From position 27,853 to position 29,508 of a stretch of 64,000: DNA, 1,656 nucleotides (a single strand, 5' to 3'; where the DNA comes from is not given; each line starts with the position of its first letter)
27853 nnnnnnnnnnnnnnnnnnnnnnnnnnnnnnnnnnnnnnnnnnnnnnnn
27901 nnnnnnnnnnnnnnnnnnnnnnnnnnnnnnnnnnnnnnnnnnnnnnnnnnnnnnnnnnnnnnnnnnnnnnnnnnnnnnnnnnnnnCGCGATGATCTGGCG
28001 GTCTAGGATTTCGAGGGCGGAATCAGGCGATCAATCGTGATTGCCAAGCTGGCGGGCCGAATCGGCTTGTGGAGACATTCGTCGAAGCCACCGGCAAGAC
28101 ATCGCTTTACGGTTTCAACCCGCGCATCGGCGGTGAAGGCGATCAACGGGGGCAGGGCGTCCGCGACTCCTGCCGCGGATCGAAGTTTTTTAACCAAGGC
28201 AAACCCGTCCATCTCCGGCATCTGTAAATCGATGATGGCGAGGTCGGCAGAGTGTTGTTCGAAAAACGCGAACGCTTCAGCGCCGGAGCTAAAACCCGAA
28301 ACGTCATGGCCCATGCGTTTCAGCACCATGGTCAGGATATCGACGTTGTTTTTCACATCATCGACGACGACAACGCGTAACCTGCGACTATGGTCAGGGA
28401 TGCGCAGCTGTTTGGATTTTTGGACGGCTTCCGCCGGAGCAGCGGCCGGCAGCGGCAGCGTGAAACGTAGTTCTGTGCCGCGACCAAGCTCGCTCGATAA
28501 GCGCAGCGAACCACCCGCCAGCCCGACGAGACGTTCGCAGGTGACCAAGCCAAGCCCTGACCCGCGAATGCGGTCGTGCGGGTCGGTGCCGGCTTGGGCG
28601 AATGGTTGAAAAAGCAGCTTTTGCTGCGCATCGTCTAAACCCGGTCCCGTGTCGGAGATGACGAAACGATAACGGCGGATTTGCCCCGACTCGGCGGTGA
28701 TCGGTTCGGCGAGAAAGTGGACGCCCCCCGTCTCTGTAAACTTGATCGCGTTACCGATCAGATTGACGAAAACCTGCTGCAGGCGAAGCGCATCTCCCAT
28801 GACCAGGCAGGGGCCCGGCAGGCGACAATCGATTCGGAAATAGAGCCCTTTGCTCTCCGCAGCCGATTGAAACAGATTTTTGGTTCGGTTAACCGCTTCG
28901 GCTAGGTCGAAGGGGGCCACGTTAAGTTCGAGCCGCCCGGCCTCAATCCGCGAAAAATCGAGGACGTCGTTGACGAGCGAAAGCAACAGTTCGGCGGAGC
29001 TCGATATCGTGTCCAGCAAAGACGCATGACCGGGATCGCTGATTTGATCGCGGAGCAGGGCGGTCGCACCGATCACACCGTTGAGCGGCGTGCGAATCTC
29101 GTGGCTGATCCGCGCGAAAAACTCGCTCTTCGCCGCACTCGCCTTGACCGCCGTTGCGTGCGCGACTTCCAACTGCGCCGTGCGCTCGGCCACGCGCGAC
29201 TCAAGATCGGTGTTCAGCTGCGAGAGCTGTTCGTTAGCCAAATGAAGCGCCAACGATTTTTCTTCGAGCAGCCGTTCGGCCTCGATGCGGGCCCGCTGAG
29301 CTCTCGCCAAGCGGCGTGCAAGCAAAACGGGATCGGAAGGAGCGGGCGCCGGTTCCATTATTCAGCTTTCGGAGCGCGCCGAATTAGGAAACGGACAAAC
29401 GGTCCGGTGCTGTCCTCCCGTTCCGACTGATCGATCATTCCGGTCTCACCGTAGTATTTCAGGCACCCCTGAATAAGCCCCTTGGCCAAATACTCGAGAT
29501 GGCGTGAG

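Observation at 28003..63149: Candidate new system: an NO-gated partner-switching circuit hard-wired into an exopolysaccharide locus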

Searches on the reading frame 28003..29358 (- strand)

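Call 3: search_protein_families(library=pfam, proteins=[window:28003-29358:-], max_evalue=0.01)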
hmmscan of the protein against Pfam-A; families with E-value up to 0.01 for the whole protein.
window:28003-29358:- (451 aa): 3 families
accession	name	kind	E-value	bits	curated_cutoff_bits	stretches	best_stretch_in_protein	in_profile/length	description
PF02518.31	HATPase_c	-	1.5e-22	80.6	26.4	1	188-304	1-110/111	Histidine kinase-, DNA gyrase B-, and HSP90-like ATPase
PF00072.30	Response_reg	-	5.1e-21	75.3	30.2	1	329-440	1-108/111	Response regulator receiver domain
PF00512.31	HisKA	-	4e-20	72.1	26.9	1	76-141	1-66/66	His Kinase A (phospho-acceptor) domain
